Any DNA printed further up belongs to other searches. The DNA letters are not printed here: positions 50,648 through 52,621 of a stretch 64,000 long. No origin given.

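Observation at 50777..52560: Compositionally foreign GH16 + Big_2 glycosidase on the opposite strand: likely horizontal acquisition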

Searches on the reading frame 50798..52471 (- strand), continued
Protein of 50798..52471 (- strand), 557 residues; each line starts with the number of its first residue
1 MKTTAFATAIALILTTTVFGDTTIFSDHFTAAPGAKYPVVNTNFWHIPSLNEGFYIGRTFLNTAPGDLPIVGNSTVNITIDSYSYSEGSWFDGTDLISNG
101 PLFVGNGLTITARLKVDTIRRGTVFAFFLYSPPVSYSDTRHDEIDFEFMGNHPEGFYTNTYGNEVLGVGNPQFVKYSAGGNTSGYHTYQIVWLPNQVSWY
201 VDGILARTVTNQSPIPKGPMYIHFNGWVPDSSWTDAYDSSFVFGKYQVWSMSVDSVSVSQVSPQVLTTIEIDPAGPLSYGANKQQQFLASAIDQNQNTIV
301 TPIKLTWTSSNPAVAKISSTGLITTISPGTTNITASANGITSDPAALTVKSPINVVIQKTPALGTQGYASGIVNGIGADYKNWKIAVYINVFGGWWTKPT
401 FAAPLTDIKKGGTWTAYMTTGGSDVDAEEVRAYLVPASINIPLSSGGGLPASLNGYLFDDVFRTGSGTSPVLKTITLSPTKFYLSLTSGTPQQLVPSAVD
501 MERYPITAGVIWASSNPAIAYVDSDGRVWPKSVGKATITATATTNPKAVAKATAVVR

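Call 46: predict_structure(alignment_id=A2)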
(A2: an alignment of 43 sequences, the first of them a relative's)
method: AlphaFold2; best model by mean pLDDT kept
length: 557 residues; sequences in the alignment: 43
mean_pLDDT: 86.6   pTM: 0.62
mean pLDDT of the five models: 86.6, 86.2, 86.2, 84.8, 84.7
residues with pLDDT >= 90: 310; 70-90: 187; 50-70: 41; < 50: 19
segments of 3 or more residues with pLDDT < 50: 1-15
pLDDT, mean of each block of 10 residues (from residue 1): 45 50 87 77 87 66 67 91 81 90 91 95 94 79 91 92 63 90 96 94 94 82 93 91 83 96 89 89 93 83 91 97 95 96 95 93 90 93 96 88 94 90 76 96 90 95 67 87 89 91 80 95 92 95 72 85
secondary structure, 60 per line:
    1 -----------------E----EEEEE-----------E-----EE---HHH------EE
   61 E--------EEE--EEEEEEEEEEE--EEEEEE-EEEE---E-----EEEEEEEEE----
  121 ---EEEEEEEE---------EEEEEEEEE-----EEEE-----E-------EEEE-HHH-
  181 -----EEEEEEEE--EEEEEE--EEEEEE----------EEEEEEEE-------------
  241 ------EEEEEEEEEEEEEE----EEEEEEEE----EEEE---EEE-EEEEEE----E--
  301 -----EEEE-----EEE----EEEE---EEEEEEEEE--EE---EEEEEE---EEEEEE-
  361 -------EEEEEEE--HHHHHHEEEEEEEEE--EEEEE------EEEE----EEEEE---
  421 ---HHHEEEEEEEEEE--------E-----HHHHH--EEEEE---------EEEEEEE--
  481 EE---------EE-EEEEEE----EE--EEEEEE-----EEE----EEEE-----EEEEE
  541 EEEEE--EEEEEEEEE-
elements in order: E23-27 E59-61 E70-72 E75-85 E88-93 E95-98 E108-116 E124-131 E141-149 E155-158 E172-175 E186-193 E196-201 E204-209 E220-227 E247-260 E265-272 E277-280 E284-286 E288-293 E306-309 E315-317 E322-325 E329-337 E345-350 E354-359 E368-374 H377-382 E383-391 E394-398 E405-408 E413-417 E427-436 H451-455 E458-462 E472-478 E495-500 E509-514 E520-522 E527-530 E536-545 E548-556

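Call 48: fold_search(model_id=the predicted structure, library=pdb)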
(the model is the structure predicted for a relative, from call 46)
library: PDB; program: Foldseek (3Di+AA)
matches with E <= 10: 1931; with E <= 0.001: 298
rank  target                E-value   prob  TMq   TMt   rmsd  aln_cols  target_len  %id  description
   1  1mac_A                1.6e-13  1.00  0.33  0.82   3.5       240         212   23  CRYSTAL STRUCTURE AND SITE-DIRECTED MUTAGENESIS OF BACILLUS MACERANS ENDO-1,3-1,4-BETA-GLUCANASE (released 1995-02-27)
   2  1u0a_A                1.6e-12  1.00  0.33  0.81   3.5       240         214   23  Crystal structure of the engineered beta-1,3-1,4-endoglucanase H(A16-M) in complex with beta-glucan tetrasaccharide (released 2005-09-06)
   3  1gbg                  4.8e-12  1.00  0.34  0.82   3.7       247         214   24  BACILLUS LICHENIFORMIS BETA-GLUCANASE (released 1995-12-07)
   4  3o5s                  5.0e-12  1.00  0.33  0.80   3.6       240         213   24  Crystal Structure of the endo-beta-1,3-1,4 glucanase from Bacillus subtilis (strain 168) (released 2011-07-13)
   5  3i4i_A                6.5e-12  1.00  0.33  0.78   3.9       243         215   21  Crystal structure of a prokaryotic beta-1,3-1,4-glucanase (lichenase) derived from a mouse hindgut metagenome (released 2010-07-21)
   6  3i4i_B                8.0e-12  1.00  0.32  0.78   3.9       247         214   21  Crystal structure of a prokaryotic beta-1,3-1,4-glucanase (lichenase) derived from a mouse hindgut metagenome (released 2010-07-21)
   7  9hcj_10               1.1e-11  1.00  0.18  0.07  20.1       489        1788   12  D. discoideum nuclear pore complex (released 2024-12-25)
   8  7r5k_10               1.6e-11  1.00  0.15  0.07  30.6       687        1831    9  Human nuclear pore complex (constricted) (released 2022-06-22)
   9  4dfs_A                2.3e-11  1.00  0.31  0.64   5.2       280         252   18  Structure of the catalytic domain of an endo-1,3-beta-glucanase (laminarinase) from Thermotoga petrophila RKU-1 (released 2012-03-14)
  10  1byh_A                2.4e-11  1.00  0.33  0.81   3.5       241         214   24  MOLECULAR AND ACTIVE-SITE STRUCTURE OF A BACILLUS (1-3,1-4)-BETA-GLUCANASE (released 1993-10-31)
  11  3wvj_B                5.4e-11  1.00  0.30  0.71   5.4       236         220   23  The crystal structure of native glycosidic hydrolase (released 2015-06-24)
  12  3b01_B                5.7e-11  1.00  0.32  0.67   4.4       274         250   18  Crystal structure of the laminarinase catalytic domain from Thermotoga maritima MSB8 (released 2011-11-23)
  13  3atg                  8.2e-11  1.00  0.34  0.71   4.7       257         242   20  endo-1,3-beta-glucanase from Cellulosimicrobium cellulans (released 2012-01-18)
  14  2vy0_B                9.1e-11  1.00  0.33  0.67   4.2       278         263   21  The X-ray structure of endo-beta-1,3-glucanase from Pyrococcus furiosus (released 2009-03-24)
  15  3azz_A                9.1e-11  1.00  0.33  0.68   4.4       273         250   17  Crystal structure of the laminarinase catalytic domain from Thermotoga maritima MSB8 in complex with gluconolactone (released 2011-11-23)
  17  2vy0_A                1.0e-10  1.00  0.33  0.67   4.1       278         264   20  The X-ray structure of endo-beta-1,3-glucanase from Pyrococcus furiosus (released 2009-03-24)
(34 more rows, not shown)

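Call 51: search_protein_families(library=pfam, proteins=[L097:3187-4887:+, L008:10001-11671:+, L008:11653-12288:+], max_evalue=0.1)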
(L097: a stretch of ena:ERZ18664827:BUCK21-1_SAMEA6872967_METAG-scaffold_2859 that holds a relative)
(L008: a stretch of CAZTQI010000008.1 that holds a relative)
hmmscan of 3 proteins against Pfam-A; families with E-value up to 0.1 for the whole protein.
L097:3187-4887:+ (566 aa): 1 family
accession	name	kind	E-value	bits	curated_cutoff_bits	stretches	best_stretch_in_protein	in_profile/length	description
PF00722.28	Glyco_hydro_16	-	2.4e-26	92.7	22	1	340-483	31-166/175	Glycosyl hydrolases family 16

L008:10001-11671:+ (556 aa): 4 families
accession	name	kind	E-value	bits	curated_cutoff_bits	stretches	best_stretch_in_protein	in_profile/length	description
PF00722.28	Glyco_hydro_16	-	7e-19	68.4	22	1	86-231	29-165/175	Glycosyl hydrolases family 16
PF02368.24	Big_2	-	7.4e-17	61.5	22.8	2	281-339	16-70/79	Bacterial Ig-like domain (group 2)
PF22359.2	Big-like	-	3e-11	43.8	27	2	513-539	7-33/48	Bacterial Ig-like domain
PF21461.3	HL_N-beta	-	0.0028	17.8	27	0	310-336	19-44/57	Hyaluronate lyase, N-terminal beta-sheet domain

L008:11653-12288:+ (211 aa): 0 families

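Call 70: find_homologous_proteins(query=L011:46-1368:+, max_evalue=1e-40)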
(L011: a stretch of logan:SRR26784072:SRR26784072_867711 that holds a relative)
Query L011:46-1368:+ (440 aa): 8000 proteins with E <= 1e-40 among 8000 candidates; the best 120 are listed.
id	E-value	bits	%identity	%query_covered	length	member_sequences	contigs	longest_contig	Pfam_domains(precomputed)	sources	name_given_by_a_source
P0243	8.7e-282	952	100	100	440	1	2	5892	PF04545.23,PF00140.26,PF03979.20,PF04542.21,PF04539.23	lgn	-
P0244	5.7e-247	837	94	89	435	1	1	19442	PF04545.23,PF00140.26,PF03979.20,PF04542.21,PF04539.23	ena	-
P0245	6.2e-246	834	95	86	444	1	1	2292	PF04545.23,PF00140.26,PF03979.20,PF04542.21,PF04539.23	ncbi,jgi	jgi:RNA polymerase primary sigma factor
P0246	1.8e-245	832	88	100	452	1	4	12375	PF04545.23,PF00140.26,PF03979.20,PF04542.21,PF04539.23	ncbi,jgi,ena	jgi:RNA polymerase primary sigma factor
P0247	1.2e-244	829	87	100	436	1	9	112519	PF04545.23,PF00140.26,PF03979.20,PF04542.21,PF04539.23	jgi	jgi:RNA polymerase primary sigma factor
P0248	1.4e-244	829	88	100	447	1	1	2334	PF04545.23,PF00140.26,PF03979.20,PF04542.21,PF04539.23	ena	-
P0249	2.7e-244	828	89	93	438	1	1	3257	PF04545.23,PF00140.26,PF03979.20,PF04542.21,PF04539.23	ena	-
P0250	1.1e-243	826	87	100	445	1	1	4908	PF04545.23,PF00140.26,PF03979.20,PF04542.21,PF04539.23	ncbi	-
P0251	1.8e-240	816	87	100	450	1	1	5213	PF04545.23,PF00140.26,PF03979.20,PF04542.21,PF04539.23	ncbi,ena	ncbi:MAG: sigma-70 family RNA polymerase sigma factor [bacterium]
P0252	4.3e-240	814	92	94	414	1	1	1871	PF04545.23,PF00140.26,PF03979.20,PF04542.21,PF04539.23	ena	-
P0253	1.3e-239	813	88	93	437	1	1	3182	PF04545.23,PF00140.26,PF03979.20,PF04542.21,PF04539.23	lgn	-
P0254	2.6e-239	812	92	89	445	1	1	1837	PF04545.23,PF00140.26,PF03979.20,PF04542.21,PF04539.23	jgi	jgi:RNA polymerase primary sigma factor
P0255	3.3e-239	812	88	93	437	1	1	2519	PF04545.23,PF00140.26,PF03979.20,PF04542.21,PF04539.23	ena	-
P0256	4.9e-239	811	92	86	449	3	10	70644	PF04545.23,PF00140.26,PF03979.20,PF04542.21,PF04539.23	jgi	jgi:RNA polymerase primary sigma factor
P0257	3.3e-235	798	94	81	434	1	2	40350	PF04545.23,PF00140.26,PF03979.20,PF04542.21,PF04539.23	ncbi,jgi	jgi:RNA polymerase primary sigma factor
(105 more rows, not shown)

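Call 75: search_protein_families(library=pfam, proteins=[P0034, P0041, P0015, P0016, P0026, P0042, P0014, P0005], max_evalue=0.0001)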
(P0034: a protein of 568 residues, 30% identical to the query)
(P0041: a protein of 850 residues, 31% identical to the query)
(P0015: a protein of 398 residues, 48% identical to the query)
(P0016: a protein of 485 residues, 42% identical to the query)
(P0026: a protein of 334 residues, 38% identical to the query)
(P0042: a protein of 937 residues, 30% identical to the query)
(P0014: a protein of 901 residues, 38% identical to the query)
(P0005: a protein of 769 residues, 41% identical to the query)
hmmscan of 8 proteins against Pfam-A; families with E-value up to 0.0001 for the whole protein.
P0034 (568 aa): 2 families
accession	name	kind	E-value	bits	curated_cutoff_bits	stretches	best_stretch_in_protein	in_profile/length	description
PF02368.24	Big_2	-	8.3e-57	189.5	22.8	6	218-293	5-74/79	Bacterial Ig-like domain (group 2)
PF22359.2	Big-like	-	7e-06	26.6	27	1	257-291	5-39/48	Bacterial Ig-like domain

P0041 (850 aa): 5 families
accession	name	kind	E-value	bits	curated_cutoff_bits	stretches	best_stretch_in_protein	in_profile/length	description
PF02368.24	Big_2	-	2.5e-70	232.9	22.8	7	290-363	2-72/79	Bacterial Ig-like domain (group 2)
PF22359.2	Big-like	-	1.7e-30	105.4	27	2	76-119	4-47/48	Bacterial Ig-like domain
PF02369.22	Big_1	-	2.2e-15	57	34.9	0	573-640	16-80/93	Bacterial Ig-like domain (group 1)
PF14099.13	Polysacc_lyase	-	4.3e-06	27.2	29.9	1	747-833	120-205/210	Polysaccharide lyase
PF21461.3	HL_N-beta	-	3.5e-05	23.9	27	0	244-278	15-49/57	Hyaluronate lyase, N-terminal beta-sheet domain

P0015 (398 aa): 2 families
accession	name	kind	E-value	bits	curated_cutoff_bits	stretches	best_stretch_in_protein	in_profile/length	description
PF02368.24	Big_2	-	4.7e-20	71.8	22.8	2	202-275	3-73/79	Bacterial Ig-like domain (group 2)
PF22359.2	Big-like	-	1.9e-05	25.3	27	0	157-179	11-33/48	Bacterial Ig-like domain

P0016 (485 aa): 2 families
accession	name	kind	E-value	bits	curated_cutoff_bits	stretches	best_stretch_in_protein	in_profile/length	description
PF02368.24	Big_2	-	1.1e-29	102.6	22.8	3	291-363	5-74/79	Bacterial Ig-like domain (group 2)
PF22359.2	Big-like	-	1.8e-10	41.3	27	1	147-181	2-36/48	Bacterial Ig-like domain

P0026 (334 aa): 2 families
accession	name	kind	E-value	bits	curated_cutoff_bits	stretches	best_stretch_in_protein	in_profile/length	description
PF02368.24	Big_2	-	3.6e-24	84.9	22.8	2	252-326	3-77/79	Bacterial Ig-like domain (group 2)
PF22359.2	Big-like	-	1.3e-08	35.4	27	1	102-136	14-48/48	Bacterial Ig-like domain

P0042 (937 aa): 2 families
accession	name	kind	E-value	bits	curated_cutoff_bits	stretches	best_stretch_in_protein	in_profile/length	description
PF02368.24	Big_2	-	3.9e-55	184.2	22.8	4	229-307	5-79/79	Bacterial Ig-like domain (group 2)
PF22359.2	Big-like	-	1.3e-14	54.6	27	0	91-133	5-47/48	Bacterial Ig-like domain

P0014 (901 aa): 4 families
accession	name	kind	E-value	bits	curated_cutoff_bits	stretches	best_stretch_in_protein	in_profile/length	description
PF13306.12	LRR_5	-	6.8e-58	194.5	27.7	2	194-308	13-126/127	BspA type Leucine rich repeat region (6 copies)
PF00722.28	Glyco_hydro_16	-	1.2e-21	77.4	22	1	456-571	48-161/175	Glycosyl hydrolases family 16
PF02368.24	Big_2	-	1.9e-20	73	22.8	2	611-685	3-74/79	Bacterial Ig-like domain (group 2)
PF22359.2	Big-like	-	1.6e-07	31.9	27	0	859-899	7-47/48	Bacterial Ig-like domain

P0005 (769 aa): 4 families
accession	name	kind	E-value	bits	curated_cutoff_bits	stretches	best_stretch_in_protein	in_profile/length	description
PF02368.24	Big_2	-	3.3e-34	117.1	22.8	3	275-350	2-74/79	Bacterial Ig-like domain (group 2)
PF00722.28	Glyco_hydro_16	-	3e-21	76.1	22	1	116-236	44-161/175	Glycosyl hydrolases family 16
PF22359.2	Big-like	-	5.3e-09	36.6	27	0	517-556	3-41/48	Bacterial Ig-like domain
PF25354.1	Ig_NUP210_16th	-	1.6e-07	31.1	27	0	491-547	8-60/72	NUP210-like, Ig-like domain 16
